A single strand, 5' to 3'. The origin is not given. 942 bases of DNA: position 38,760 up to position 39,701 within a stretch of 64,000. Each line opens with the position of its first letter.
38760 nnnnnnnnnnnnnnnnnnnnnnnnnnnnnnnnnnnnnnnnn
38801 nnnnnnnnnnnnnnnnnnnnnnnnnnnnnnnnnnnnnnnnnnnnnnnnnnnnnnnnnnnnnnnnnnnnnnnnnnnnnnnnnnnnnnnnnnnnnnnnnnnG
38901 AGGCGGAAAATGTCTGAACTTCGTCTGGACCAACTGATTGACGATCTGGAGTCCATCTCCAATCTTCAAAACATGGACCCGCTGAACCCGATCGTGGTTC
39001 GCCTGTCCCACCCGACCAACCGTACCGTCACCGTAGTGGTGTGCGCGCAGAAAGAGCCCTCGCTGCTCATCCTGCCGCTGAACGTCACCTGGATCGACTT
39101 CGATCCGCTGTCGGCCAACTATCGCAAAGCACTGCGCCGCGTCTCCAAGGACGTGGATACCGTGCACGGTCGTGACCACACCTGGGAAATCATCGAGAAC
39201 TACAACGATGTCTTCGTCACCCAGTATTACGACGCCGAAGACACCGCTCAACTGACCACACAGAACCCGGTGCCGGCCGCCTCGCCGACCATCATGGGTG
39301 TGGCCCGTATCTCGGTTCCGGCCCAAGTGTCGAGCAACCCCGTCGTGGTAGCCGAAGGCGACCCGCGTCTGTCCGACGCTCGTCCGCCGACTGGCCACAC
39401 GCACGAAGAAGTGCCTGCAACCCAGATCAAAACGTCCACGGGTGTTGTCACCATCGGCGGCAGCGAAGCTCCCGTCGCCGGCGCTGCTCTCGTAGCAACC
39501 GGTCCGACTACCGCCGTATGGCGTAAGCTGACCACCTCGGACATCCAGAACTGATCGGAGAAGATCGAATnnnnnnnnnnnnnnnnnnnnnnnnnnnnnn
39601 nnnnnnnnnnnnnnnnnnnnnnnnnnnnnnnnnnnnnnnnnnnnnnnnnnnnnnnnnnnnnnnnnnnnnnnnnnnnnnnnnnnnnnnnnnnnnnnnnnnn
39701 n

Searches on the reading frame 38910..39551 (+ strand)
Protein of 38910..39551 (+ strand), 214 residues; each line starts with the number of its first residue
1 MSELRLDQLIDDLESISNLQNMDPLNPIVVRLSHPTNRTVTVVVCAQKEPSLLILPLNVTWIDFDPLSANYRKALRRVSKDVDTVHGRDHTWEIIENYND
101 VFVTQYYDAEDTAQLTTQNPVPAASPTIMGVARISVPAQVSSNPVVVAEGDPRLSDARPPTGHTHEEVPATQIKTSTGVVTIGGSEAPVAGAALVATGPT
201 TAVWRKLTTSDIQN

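Call 67: search_protein_families(library=phrogs, proteins=[window:38910-39551:+], max_evalue=0.00001)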
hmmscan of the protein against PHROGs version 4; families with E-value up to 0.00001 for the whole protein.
window:38910-39551:+ (214 aa): 3 families
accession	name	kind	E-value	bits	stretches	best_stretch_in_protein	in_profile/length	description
phrog_13325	-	unknown function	1.5e-67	229.5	1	4-213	2-215/776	-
phrog_24148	-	DNA, RNA and nucleotide metabolism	2.9e-14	54.1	1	7-124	5-113/275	HNH endonuclease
phrog_14098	-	tail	6.4e-13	48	1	28-197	205-373/1469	tail protein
